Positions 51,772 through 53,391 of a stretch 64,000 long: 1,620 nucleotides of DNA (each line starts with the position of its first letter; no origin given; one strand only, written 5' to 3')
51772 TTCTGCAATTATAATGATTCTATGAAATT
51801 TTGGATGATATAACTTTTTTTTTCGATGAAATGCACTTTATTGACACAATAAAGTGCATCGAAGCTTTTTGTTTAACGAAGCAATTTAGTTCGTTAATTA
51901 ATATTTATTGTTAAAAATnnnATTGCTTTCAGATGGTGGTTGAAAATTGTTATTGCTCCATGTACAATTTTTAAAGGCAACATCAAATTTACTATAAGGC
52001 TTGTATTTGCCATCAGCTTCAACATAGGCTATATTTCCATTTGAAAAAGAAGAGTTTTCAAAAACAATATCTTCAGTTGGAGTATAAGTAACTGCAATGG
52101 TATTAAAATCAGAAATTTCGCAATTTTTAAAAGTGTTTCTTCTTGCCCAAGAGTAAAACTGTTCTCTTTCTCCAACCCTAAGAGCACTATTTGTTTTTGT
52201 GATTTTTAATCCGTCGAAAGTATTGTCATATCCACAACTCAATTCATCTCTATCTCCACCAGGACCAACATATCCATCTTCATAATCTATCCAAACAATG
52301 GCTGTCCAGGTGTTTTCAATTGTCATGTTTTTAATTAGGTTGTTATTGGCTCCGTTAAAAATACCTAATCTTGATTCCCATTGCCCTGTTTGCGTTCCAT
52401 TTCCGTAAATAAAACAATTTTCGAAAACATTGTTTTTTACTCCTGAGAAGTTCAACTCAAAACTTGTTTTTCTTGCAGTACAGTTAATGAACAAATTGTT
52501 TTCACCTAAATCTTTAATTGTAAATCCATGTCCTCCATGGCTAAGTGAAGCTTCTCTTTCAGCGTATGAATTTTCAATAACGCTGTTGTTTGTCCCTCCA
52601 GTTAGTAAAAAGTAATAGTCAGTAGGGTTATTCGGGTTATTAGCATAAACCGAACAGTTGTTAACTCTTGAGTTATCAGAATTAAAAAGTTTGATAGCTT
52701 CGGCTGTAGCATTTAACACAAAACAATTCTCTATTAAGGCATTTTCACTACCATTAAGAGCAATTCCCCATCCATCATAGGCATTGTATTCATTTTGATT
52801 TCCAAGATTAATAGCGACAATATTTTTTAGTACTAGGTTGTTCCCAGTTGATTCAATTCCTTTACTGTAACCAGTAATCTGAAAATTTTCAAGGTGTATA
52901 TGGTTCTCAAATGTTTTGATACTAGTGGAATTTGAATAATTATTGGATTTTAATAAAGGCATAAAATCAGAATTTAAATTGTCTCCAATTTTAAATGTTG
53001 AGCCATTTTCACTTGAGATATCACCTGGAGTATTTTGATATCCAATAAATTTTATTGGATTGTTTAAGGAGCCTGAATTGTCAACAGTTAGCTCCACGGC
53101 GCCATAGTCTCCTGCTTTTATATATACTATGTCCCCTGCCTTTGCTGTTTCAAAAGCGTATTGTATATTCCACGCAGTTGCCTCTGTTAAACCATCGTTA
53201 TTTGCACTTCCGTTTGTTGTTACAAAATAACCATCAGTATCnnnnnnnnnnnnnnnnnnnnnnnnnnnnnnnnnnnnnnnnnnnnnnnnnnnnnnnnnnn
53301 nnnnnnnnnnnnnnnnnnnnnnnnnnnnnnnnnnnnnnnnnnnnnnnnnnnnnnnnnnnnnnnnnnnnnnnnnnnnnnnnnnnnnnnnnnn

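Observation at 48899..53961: Tandem paralogous lipoproteins (DNRLRE/CBM96-like domain plus parallel beta-helix) between the flippase and the uronic-acid genes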

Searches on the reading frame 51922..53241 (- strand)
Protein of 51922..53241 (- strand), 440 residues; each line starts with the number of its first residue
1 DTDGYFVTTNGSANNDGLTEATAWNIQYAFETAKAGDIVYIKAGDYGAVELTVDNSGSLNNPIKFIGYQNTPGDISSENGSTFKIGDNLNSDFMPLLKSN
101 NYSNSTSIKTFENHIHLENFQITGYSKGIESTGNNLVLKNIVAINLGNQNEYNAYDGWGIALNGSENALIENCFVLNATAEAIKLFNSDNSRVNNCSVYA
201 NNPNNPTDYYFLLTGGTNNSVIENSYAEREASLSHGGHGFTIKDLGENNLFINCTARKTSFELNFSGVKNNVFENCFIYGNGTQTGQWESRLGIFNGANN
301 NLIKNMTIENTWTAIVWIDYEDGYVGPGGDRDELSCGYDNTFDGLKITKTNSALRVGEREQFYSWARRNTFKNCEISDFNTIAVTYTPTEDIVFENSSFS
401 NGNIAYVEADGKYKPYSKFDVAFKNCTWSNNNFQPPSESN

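Call 11: search_solved_structures(query=window:51922-53232:-, max_evalue=10, show_alignments=3)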
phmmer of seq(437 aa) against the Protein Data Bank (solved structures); distinct sequences matched with E-value up to 10: 0.

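Call 20: search_protein_families(library=pfam, proteins=[window:51922-53232:-], max_evalue=10)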
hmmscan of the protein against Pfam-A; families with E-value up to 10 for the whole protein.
seq(437 aa): 1 family
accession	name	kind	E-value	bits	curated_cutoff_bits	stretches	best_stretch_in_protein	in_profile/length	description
PF13229.12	Beta_helix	-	1.4e-10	41.5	25.9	3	110-253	9-134/158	Right handed beta helix region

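Call 48: predict_structure(alignment_id=A2)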
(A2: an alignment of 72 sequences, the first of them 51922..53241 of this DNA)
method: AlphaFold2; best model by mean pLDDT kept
length: 440 residues; sequences in the alignment: 72
mean_pLDDT: 96.2   pTM: 0.94
mean pLDDT of the five models: 96.2, 96.0, 95.8, 95.7, 95.6
residues with pLDDT >= 90: 405; 70-90: 30; 50-70: 3; < 50: 2
segments of 3 or more residues with pLDDT < 50: none
pLDDT, mean of each block of 10 residues (from residue 1): 87 98 98 98 98 98 98 97 97 98 93 98 98 98 98 96 98 98 98 99 97 98 98 92 97 99 97 99 96 97 99 97 82 94 99 93 94 99 97 98 97 93 98 82
secondary structure, 60 per line:
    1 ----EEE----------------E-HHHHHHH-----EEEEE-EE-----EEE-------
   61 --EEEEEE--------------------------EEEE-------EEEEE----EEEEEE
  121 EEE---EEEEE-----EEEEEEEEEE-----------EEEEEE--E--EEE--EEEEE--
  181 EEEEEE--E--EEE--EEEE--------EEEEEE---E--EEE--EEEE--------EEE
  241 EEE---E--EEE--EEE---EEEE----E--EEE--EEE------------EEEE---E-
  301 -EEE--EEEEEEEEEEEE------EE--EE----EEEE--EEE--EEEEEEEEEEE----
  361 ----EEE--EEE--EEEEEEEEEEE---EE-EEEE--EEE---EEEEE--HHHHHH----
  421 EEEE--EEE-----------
elements in order: E5-7 H26-32 E38-42 E51-53 E63-68 E95-98 E106-110 E115-123 E127-131 E137-146 E158-163 E169-171 E174-178 E181-186 E192-194 E197-200 E209-214 E221-223 E226-229 E238-243 E250-252 E255-257 E261-264 E272-274 E277-279 E292-295 E302-304 E307-318 E335-338 E341-343 E346-356 E365-367 E370-372 E375-385 E392-395 E398-400 E404-408 H411-416 E421-424 E427-429

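Call 52: fold_search(model_id=the predicted structure, library=pdb)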
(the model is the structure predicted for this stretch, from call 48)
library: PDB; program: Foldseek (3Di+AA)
matches with E <= 10: 558; with E <= 0.001: 179
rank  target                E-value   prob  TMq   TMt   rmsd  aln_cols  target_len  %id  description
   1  8bwk_D                5.5e-09  1.00  0.30  0.21  20.5       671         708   10  Metagenomic derived PL6 alginate lyase (released 2023-12-20)
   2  7v6i_A                2.6e-08  1.00  0.54  0.41   8.4       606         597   12  Crystal structure of lacto-N-biosidase BsaX from Bifidobacterium saguini, lacto-N-biose complex (released 2022-02-09)
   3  7v6m_A                2.8e-08  1.00  0.53  0.42  11.2       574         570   14  Crystal structure of lacto-N-biosidase TnX from Tynzenella nexilis, lacto-N-biose complex (released 2022-02-09)
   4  8bwk_C                4.4e-08  1.00  0.33  0.21  20.7       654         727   11  Metagenomic derived PL6 alginate lyase (released 2023-12-20)
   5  6kqs_A                5.3e-08  1.00  0.44  0.33   8.7       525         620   12  Crystal Structure of GH136 lacto-N-biosidase from Eubacterium ramulus - selenomethionine derivative (released 2020-06-10)
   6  8bwk_A                5.6e-08  1.00  0.29  0.19  20.9       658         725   11  Metagenomic derived PL6 alginate lyase (released 2023-12-20)
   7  7o78_B                6.1e-08  1.00  0.56  0.51   8.7       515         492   11  Structure of the PL6 family chondroitinase B from Pseudopedobacter saltans, Pedsa3807 (released 2021-07-28)
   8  5gqc_A                7.1e-08  1.00  0.41  0.33  11.4       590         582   12  Crystal structure of lacto-N-biosidase LnbX from Bifidobacterium longum subsp. longum, ligand-free form (released 2017-04-19)
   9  1ru4                  7.4e-08  1.00  0.47  0.51   6.7       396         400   14  Crystal structure of pectate lyase Pel9A (released 2004-04-13)
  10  7o84_B                7.4e-08  1.00  0.46  0.50   9.6       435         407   14  Structure of the PL6 family alginate lyase Pedsa0632 from Pseudopedobacter saltans in complex with substrate (released 2021-07-28)
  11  7o7a_A                7.8e-08  1.00  0.45  0.48  10.0       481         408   15  Structure of the PL6 family alginate lyase Pedsa0632 from Pseudopedobacter saltans (released 2021-07-28)
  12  7o84_A                8.2e-08  1.00  0.44  0.47   9.3       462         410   15  Structure of the PL6 family alginate lyase Pedsa0632 from Pseudopedobacter saltans in complex with substrate (released 2021-07-28)
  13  8bwk_B                9.9e-08  1.00  0.34  0.22  20.9       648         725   11  Metagenomic derived PL6 alginate lyase (released 2023-12-20)
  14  7o79                  2.1e-07  1.00  0.54  0.56   7.3       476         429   13  Structure of the PL6 family polysaccharide lyase Pedsa3628 from Pseudopedobacter saltans (released 2021-07-28)
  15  7o78_A                2.2e-07  1.00  0.54  0.49   8.7       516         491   12  Structure of the PL6 family chondroitinase B from Pseudopedobacter saltans, Pedsa3807 (released 2021-07-28)
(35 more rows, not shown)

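Call 53: fold_search(model_id=the predicted structure, library=viral)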
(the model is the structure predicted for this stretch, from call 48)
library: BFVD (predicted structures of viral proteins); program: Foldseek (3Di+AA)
matches with E <= 10: 1104; with E <= 0.001: 278
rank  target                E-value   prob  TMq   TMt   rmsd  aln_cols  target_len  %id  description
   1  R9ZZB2                2.6e-24  1.00  0.88  0.42   3.0       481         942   27  Structural protein [Cellulophaga phage phi17:2]
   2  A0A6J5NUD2            1.0e-08  1.00  0.54  0.46   9.7       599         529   10  Right handed beta helix domain-containing protein [uncultured Caudovirales phage]
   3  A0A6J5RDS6            1.9e-08  1.00  0.48  0.33   7.7       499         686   14  Right handed beta helix region [uncultured Caudovirales phage]
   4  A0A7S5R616            2.4e-08  1.00  0.41  0.26  12.4       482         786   14  (no name in the UniProt tables at hand)
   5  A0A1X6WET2            2.7e-08  1.00  0.54  0.19   8.2       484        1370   11  (no name in the UniProt tables at hand)
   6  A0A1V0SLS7            4.0e-08  1.00  0.40  0.29  12.6       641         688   12  Right handed beta helix domain-containing protein [Klosneuvirus KNV1]
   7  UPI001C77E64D         4.2e-08  1.00  0.39  0.33  13.2       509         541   13  (no name look-up for this kind of identifier)
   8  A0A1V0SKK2            5.6e-08  1.00  0.37  0.36  10.6       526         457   10  Periplasmic copper-binding protein NosD [Klosneuvirus KNV1]
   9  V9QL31                6.5e-08  1.00  0.49  0.40  10.1       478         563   10  (no name in the UniProt tables at hand)
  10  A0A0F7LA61            8.3e-08  1.00  0.37  0.22  10.8       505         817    9  Probable tail spike protein [Klebsiella phage K5]
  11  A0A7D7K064            1.2e-07  1.00  0.35  0.29  11.8       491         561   11  Uncharacterized protein [Pseudomonas phage phiB1_1]
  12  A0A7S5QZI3            1.6e-07  1.00  0.58  0.24   5.8       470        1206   13  Pectin lyase fold domain-containing protein [Rhizobium phage RHph_Y2_6]
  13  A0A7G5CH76            2.0e-07  1.00  0.40  0.27  11.8       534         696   12  (no name in the UniProt tables at hand)
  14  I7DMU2                2.2e-07  1.00  0.56  0.21   7.1       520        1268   12  Right handed beta helix domain-containing protein [Staphylococcus phage SA11]
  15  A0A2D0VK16            2.3e-07  1.00  0.46  0.34  11.9       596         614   12  Rhamnogalacturonase A/B/Epimerase-like pectate lyase domain-containing protein [Proteus phage PM 116]
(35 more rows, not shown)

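Call 54: search_dna_similar(query=window:51922-53241:-, collection=phages, mode=protein, max_evalue=0.001, max_rows=30)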
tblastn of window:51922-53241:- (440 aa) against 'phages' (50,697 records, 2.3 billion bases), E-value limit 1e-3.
Records with a match: 7; places in all: 7; records where one place covers at least 80% of the query: 0.
Best place of each record, by identity: <60% 7.
By first word of the organism name: Cellulophaga 7.
By host as written in the record: Cellulophaga baltica #18 2; Cellulophaga baltica #4 2; Cellulophaga baltica #17 2; Cellulophaga baltica #13 1.
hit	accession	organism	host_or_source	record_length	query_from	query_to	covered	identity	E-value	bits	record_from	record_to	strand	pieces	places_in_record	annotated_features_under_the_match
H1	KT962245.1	Cellulophaga phage phi4:1_13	Cellulophaga baltica #13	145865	5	305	68%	34.0%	5e-30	129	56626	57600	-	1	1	structural protein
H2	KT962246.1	Cellulophaga phage phi4:1_18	Cellulophaga baltica #18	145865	5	305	68%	34.0%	5e-30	129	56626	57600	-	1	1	structural protein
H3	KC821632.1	Cellulophaga phage phi4:1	Cellulophaga baltica #4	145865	5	305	68%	34.0%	5e-30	129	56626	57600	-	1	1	structural protein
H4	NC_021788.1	Cellulophaga phage phi4:1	Cellulophaga baltica #4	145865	5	305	68%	34.0%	5e-30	129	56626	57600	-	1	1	virion structural protein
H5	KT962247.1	Cellulophaga phage phi17:2_18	Cellulophaga baltica #18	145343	5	311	70%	30.6%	2e-22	106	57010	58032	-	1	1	structural protein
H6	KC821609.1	Cellulophaga phage phi17:2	Cellulophaga baltica #17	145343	5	311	70%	30.6%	2e-22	106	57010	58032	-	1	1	structural protein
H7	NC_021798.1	Cellulophaga phage phi17:2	Cellulophaga baltica #17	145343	5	311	70%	30.6%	2e-22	106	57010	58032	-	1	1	virion structural protein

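Call 56: get_annotated_region(hit=H4, flank=6000)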
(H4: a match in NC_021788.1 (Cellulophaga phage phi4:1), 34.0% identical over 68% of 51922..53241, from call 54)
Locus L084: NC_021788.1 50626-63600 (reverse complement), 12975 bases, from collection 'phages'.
description: Cellulophaga phage phi4:1, complete genome.
organism: Cellulophaga phage phi4:1 (NCBI taxid 1328029)
taxonomy: Viruses; Duplodnaviria; Heunggongvirae; Uroviricota; Caudoviricetes; Lightbulbvirus; Lightbulbvirus Cba41
host: Cellulophaga baltica #4; source: seawater; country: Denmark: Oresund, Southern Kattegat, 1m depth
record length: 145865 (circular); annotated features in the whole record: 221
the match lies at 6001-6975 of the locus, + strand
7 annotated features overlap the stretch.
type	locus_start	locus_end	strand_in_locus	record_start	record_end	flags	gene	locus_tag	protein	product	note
CDS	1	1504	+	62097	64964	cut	-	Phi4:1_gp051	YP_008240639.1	pectate lyase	annotation based on experimental MS/MS proteomics analysis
CDS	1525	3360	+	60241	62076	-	-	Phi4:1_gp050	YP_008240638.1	tail protein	annotation based on experimental MS/MS proteomics analysis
CDS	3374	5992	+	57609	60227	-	-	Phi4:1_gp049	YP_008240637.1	structural protein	annotation based on experimental MS/MS proteomics analysis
CDS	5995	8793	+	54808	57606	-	-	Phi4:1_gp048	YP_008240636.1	virion structural protein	annotation based on experimental MS/MS proteomics analysis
CDS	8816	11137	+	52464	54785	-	-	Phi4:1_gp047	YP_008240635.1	virion structural protein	annotation based on experimental MS/MS proteomics analysis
CDS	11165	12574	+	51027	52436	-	-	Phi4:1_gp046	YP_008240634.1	tail fiber protein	annotation based on sequence similarity to CDD PHA02584; part of structural virion based on experimental MS/MS ...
CDS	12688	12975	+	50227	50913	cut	-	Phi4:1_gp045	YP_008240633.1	virion structural protein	annotation based on experimental MS/MS proteomics analysis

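Call 58: search_protein_families(library=pfam, proteins=[L084:5995-8793:+, L084:3374-5992:+, L084:8816-11137:+, L084:1525-3360:+], max_evalue=0.01)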
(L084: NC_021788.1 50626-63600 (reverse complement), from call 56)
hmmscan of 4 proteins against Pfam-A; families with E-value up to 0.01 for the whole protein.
L084:5995-8793:+ (932 aa): 1 family
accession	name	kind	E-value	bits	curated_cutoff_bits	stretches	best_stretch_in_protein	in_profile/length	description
PF13229.12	Beta_helix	-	0.0001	22.4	25.9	0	803-892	33-114/158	Right handed beta helix region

L084:3374-5992:+ (872 aa): 0 families

L084:8816-11137:+ (773 aa): 0 families

L084:1525-3360:+ (611 aa): 0 families

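Call 68: find_related_loci(query=A2, collection=viral_contigs, flank=8000)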
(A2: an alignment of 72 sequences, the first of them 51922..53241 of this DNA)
Query A2 (440 aa) in viral_contigs; peptide patterns used: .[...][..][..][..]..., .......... (x = any residue, [..] = any of these).
132 stretches matched a pattern; 7 encode a relative of the query (tblastn E <= 1e-3); 7 distinct loci.
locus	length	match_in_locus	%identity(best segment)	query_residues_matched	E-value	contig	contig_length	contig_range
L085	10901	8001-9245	31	11-388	3e-46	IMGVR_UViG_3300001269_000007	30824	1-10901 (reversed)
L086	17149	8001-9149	30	5-376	5e-40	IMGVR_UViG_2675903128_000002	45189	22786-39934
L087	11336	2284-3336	32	6-326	3e-31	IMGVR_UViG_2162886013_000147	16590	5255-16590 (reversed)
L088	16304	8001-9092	30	5-380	1e-28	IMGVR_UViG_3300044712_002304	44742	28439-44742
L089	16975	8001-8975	34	5-305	3e-34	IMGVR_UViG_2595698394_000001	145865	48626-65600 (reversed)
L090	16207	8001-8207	46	5-70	9e-9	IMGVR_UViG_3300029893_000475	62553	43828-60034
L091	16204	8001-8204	41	5-68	2e-5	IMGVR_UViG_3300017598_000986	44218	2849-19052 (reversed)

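Call 80: search_protein_families(library=phrogs, proteins=[window:51922-53241:-, L084:5995-8793:+], max_evalue=0.001)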
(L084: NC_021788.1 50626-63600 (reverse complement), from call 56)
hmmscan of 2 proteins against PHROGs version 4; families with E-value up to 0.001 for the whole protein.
window:51922-53241:- (440 aa): 1 family
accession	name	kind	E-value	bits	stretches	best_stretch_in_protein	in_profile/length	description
phrog_36353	-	head and packaging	4.7e-28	99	1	5-437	3-472/944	virion structural protein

L084:5995-8793:+ (932 aa): 3 families
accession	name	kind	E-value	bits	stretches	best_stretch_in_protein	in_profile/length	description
phrog_36353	-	head and packaging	0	2097.4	1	1-932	1-944/944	virion structural protein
phrog_22767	-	head and packaging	2.2e-163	545.1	1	529-931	29-445/446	virion structural protein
phrog_21199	-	tail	9.7e-17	61.8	1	534-860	83-404/562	tail protein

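Call 83: search_protein_representatives(protein=window:51922-53241:-)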
Query: 440 residues. Proteins with E-value up to 0.001 (for the whole library): 796; up to 1e-10: 535; up to 1e-30: 213. The best 150 are listed.
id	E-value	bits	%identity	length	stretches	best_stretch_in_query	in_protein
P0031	3.1e-170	583.4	61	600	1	3-437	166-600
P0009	2.0e-157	541.1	58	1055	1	1-437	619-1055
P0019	8.5e-155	532.5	58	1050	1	3-437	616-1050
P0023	1.8e-150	518.2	55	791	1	4-437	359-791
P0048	2.9e-147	507.7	56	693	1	6-436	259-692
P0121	1.7e-125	435.9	47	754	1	5-436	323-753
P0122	7.2e-124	430.5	50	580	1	5-423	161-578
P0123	1.4e-117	409.8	48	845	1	4-437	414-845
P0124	9.4e-114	397.2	45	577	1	5-437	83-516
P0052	2.0e-109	383.0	48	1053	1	3-437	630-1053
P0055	4.1e-105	368.7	51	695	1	2-400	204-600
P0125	2.6e-98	346.3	35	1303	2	2-413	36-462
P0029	3.6e-94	332.7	42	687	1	2-436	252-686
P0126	8.8e-94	331.4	38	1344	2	4-438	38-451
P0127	2.1e-90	320.3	43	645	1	3-430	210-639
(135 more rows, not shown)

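Call 84: find_homologous_proteins(query=L084:5995-7584:+, max_evalue=1e-10)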
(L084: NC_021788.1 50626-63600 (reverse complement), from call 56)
Query L084:5995-7584:+ (530 aa): 19 proteins with E <= 1e-10 among 6326 candidates.
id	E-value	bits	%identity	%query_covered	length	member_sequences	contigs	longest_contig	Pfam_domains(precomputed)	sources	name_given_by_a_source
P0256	4.5e-180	618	57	98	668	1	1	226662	PF17963.8,PF22842.4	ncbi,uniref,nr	ncbi:hypothetical protein [uncultured Maribacter sp.]|uniref:Ig-like domain-containing protein n=1 T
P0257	2.5e-107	378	42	99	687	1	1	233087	PF17803.8,PF22842.4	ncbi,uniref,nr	ncbi:hypothetical protein HPE56_13610 [Maribacter sp. ANRC-HE7]|uniref:RapA2 cadherin-like domain-co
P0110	6.0e-103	364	42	99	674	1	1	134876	PF17963.8,PF22842.4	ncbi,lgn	-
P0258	2.4e-93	332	41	99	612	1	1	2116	PF22842.4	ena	-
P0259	1.1e-89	320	40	99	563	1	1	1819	PF22842.4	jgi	jgi:hypothetical protein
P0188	3.0e-82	295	38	99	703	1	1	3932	PF17963.8,PF22842.4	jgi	jgi:hypothetical protein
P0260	3.7e-80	289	36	98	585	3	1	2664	PF22842.4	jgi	jgi:hypothetical protein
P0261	1.5e-76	277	37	99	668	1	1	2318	PF17963.8,PF17803.8,PF22842.4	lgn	-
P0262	5.7e-75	271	37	99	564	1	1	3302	PF22842.4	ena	-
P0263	2.5e-74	269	36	98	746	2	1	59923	PF24517.3,PF22842.4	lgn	-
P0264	1.1e-70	257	39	87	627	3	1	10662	PF17963.8,PF22842.4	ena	-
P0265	6.1e-60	222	34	96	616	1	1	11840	-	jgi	jgi:hypothetical protein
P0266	3.0e-44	170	30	99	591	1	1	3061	PF22842.4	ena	-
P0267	7.5e-27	113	29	98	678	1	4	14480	PF13229.13,PF13884.12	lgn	-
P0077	1.3e-26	112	30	63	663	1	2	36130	PF13229.13,PF24517.3,PF22842.4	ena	-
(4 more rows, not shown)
